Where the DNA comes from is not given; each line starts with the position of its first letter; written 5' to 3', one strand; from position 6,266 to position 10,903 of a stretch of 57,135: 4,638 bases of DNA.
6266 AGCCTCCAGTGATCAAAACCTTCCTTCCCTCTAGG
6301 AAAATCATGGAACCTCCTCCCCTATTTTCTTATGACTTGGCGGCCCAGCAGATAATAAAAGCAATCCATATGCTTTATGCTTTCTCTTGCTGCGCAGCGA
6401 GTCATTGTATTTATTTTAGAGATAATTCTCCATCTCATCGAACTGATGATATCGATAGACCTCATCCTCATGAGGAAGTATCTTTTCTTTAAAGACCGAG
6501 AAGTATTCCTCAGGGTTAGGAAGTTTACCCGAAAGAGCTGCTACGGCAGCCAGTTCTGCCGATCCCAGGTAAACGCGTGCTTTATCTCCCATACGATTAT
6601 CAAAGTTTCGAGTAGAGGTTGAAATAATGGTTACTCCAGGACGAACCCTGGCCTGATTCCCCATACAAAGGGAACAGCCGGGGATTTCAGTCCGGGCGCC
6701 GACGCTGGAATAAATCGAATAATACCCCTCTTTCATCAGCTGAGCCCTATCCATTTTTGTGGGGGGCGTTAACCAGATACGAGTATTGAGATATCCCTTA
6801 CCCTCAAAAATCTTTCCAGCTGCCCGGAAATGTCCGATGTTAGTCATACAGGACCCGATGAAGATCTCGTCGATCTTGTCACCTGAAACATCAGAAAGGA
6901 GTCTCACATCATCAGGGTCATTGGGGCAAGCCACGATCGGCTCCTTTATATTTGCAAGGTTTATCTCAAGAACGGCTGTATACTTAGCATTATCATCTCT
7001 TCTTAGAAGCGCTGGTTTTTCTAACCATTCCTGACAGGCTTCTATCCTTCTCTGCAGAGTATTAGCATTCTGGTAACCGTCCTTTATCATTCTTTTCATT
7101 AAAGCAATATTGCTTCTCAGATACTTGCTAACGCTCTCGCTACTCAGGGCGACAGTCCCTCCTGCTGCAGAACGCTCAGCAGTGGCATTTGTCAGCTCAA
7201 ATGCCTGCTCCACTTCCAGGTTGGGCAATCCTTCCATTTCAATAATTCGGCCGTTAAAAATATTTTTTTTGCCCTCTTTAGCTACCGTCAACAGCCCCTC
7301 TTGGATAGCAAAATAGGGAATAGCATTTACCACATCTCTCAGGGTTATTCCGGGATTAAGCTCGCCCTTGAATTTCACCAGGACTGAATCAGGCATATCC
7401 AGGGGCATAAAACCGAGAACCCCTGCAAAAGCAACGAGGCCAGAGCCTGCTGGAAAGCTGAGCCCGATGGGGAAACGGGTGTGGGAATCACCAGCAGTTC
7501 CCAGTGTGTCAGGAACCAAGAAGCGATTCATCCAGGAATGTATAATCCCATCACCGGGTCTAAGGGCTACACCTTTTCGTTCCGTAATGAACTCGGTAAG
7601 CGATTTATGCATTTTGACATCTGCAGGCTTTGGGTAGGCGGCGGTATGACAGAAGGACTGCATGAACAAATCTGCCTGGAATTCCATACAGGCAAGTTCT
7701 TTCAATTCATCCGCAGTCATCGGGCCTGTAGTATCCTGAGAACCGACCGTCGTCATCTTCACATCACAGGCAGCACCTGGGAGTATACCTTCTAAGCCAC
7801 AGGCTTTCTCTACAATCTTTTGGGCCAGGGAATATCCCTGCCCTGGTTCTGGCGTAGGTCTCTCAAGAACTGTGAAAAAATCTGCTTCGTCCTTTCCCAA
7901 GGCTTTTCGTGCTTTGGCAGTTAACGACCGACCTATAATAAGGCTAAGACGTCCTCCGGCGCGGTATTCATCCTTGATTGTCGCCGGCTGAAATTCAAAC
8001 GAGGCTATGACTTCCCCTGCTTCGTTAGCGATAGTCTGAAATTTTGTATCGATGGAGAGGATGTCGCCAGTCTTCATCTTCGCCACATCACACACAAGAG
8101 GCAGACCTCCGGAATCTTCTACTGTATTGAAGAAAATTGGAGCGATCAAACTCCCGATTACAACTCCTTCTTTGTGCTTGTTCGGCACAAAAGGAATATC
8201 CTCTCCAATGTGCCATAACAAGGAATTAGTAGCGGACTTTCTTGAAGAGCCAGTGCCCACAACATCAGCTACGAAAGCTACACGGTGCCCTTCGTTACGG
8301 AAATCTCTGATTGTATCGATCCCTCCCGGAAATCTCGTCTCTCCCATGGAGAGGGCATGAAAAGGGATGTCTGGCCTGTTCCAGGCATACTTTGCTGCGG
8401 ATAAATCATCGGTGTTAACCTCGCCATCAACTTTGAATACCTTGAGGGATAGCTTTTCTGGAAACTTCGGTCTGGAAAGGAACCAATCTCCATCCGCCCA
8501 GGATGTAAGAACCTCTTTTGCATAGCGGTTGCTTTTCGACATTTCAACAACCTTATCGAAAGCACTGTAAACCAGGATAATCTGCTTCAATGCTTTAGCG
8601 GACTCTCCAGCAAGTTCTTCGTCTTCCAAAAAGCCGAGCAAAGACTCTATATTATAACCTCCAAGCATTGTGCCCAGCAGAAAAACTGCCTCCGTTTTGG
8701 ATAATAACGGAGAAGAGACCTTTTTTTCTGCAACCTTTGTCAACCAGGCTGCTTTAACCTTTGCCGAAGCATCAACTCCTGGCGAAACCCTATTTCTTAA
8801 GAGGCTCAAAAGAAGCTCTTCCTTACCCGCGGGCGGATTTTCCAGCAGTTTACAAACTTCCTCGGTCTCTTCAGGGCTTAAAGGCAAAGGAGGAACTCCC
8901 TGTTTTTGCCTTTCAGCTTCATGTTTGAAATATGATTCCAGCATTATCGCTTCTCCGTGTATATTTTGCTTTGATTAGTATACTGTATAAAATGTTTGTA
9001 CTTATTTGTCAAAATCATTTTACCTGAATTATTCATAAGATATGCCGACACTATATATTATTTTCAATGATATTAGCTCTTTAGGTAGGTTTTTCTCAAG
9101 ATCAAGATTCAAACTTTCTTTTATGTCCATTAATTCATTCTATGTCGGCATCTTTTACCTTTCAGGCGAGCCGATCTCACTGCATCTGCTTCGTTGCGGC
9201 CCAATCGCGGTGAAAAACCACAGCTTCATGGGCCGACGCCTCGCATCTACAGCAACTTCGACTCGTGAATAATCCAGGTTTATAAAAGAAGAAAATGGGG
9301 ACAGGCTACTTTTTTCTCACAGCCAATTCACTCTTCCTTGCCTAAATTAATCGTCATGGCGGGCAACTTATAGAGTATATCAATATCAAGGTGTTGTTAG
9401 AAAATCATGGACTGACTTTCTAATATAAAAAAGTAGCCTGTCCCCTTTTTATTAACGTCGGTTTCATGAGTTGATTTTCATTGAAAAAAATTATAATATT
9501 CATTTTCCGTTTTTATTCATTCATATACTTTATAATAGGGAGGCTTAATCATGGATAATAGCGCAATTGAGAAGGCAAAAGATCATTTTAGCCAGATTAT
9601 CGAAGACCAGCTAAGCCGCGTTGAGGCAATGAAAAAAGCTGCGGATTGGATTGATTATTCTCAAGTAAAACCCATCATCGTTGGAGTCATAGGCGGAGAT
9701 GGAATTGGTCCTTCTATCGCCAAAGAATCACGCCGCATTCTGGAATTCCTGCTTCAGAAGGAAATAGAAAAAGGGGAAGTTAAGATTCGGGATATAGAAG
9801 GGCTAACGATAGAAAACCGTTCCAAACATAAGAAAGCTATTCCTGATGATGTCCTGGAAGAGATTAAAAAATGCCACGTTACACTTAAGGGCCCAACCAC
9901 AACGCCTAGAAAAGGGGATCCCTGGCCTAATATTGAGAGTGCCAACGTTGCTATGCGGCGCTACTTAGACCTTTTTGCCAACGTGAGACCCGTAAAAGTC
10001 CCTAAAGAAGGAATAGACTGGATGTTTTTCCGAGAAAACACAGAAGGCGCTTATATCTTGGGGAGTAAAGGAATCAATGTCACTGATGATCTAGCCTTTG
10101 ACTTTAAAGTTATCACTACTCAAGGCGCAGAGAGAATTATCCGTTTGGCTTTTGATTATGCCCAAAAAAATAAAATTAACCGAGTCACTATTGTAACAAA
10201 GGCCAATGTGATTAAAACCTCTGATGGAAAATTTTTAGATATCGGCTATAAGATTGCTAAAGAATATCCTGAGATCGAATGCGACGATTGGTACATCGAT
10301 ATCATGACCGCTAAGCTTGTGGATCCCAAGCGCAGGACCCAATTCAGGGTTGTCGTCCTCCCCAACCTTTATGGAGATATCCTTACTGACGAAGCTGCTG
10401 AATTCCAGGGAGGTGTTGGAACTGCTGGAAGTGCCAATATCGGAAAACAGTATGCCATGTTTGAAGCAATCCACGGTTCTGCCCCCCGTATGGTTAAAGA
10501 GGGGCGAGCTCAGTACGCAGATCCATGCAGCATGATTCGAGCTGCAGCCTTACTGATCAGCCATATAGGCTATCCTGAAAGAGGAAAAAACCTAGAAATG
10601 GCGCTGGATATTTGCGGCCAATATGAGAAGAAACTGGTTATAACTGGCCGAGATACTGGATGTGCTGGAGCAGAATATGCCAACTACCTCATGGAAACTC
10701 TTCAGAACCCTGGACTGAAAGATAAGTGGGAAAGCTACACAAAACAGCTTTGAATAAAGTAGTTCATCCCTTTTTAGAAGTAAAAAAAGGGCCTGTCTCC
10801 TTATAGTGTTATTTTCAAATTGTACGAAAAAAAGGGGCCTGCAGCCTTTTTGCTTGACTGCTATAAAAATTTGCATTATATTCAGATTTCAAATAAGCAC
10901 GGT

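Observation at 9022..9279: Two-copy 258-bp TIR-bounded element with compensatory stem mutations: candidate structured RNA or novel MITE upstream of acnB and a beta-lactamase-like gene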

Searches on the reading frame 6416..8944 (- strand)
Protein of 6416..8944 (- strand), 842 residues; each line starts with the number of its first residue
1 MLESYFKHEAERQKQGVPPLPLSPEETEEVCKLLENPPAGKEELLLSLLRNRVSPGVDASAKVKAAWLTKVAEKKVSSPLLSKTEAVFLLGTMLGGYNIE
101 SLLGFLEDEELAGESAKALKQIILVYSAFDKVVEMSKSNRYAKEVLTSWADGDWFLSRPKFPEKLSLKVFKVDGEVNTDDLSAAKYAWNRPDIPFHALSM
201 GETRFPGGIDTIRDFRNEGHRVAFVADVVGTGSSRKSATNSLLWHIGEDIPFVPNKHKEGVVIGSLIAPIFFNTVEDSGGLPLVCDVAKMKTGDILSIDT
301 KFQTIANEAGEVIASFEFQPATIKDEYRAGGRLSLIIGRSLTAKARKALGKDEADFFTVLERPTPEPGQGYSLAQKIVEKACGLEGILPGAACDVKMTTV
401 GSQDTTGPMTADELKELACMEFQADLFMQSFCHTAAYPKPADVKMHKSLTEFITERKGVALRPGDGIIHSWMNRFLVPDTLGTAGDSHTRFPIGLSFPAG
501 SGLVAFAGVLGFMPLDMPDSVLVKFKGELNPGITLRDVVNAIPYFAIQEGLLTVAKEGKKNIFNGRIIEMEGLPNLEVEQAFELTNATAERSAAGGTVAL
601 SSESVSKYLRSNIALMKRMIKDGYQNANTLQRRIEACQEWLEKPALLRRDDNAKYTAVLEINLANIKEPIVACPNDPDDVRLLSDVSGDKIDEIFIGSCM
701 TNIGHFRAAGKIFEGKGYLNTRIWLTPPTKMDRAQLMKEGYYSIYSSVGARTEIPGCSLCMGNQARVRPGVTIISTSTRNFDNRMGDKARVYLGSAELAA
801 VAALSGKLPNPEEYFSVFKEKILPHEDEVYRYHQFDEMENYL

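Call 7: find_encoding_contigs(protein=window:6416-8944:-, flank=10000, max_places=6)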
Protein window:6416-8944:- (842 aa): no gene with exactly this product is on record in the collection.

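Call 40: search_protein_families(alignment_id=A3, library=pfam, max_evalue=0.00001)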
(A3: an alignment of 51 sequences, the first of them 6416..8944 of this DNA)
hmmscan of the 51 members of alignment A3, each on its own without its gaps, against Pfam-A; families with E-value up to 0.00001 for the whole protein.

A. member 1, window:6416-8944:- (842 aa): 3 families
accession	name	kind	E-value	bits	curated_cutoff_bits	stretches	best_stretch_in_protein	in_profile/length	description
PF06434.19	Aconitase_2_N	-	8.7e-85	284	27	1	168-371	2-204/204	Aconitate hydratase 2 N-terminus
PF11791.14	Aconitase_B_N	-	7.4e-58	195.3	25.8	1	5-155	2-153/153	Aconitate B N-terminal domain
PF00330.25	Aconitase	-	3.5e-41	142.1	28.7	1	400-806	23-463/463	Aconitase family (aconitate hydratase)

B. families by the number of members that match (of 51 scanned): 126 families (the first 25 are shown)
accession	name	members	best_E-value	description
PF03793.24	PASTA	2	6.8e-34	PASTA domain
PF07719.23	TPR_2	2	8.2e-29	Tetratricopeptide repeat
PF14559.12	TPR_19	2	7.3e-26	Tetratricopeptide repeat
PF00515.34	TPR_1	2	1e-24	Tetratricopeptide repeat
PF13432.12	TPR_16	2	1.8e-23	Tetratricopeptide repeat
PF13424.12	TPR_12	2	1.9e-22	Tetratricopeptide repeat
PF13181.12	TPR_8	2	3.2e-21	Tetratricopeptide repeat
PF13414.12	TPR_11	2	6.1e-19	TPR repeat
PF13428.12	TPR_14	2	2.9e-18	Tetratricopeptide repeat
PF01979.26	Amidohydro_1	2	4.3e-11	Amidohydrolase family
PF13374.12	TPR_10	2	7.7e-10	Tetratricopeptide repeat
PF13176.12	TPR_7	2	1.6e-09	Tetratricopeptide repeat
PF03030.21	H_PPase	1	8.7e-253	Inorganic H+ pyrophosphatase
PF01425.27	Amidase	1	4.8e-100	Amidase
PF00926.24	DHBP_synthase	1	2.9e-86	3,4-dihydroxy-2-butanone 4-phosphate synthase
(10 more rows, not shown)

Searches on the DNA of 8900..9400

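Call 9: search_rna_families(source=window, start=8900, end=9400, threshold=evalue, max_evalue=10)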
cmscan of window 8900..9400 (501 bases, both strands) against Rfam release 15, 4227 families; matches with E-value up to 10: 1.
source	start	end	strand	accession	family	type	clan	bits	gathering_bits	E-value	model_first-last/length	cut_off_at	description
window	9276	9353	-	RF00244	mir-26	Gene; miRNA;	-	12.6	57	8.5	1-81/81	no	mir-26 microRNA precursor family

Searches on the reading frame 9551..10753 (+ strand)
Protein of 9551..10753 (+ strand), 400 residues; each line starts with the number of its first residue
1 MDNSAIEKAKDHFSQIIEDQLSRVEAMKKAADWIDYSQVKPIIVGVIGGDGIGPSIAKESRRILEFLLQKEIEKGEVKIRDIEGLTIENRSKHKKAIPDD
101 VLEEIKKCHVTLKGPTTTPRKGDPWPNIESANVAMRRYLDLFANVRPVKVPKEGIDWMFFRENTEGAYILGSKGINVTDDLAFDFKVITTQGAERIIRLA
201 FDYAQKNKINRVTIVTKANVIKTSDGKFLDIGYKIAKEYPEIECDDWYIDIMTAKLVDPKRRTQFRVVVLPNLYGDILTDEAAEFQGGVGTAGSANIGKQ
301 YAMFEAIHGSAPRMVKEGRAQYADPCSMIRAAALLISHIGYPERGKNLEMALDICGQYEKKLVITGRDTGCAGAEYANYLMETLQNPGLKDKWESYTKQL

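Call 59: search_protein_families(proteins=[window:9551-10753:+], library=pfam, max_evalue=0.001)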
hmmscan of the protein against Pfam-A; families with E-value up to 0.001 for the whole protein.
window:9551-10753:+ (400 aa): 1 family
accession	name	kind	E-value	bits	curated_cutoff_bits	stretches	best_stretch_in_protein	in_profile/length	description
PF00180.25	Iso_dh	-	4.3e-67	227.2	27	1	44-353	2-320/348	Isocitrate/isopropylmalate dehydrogenase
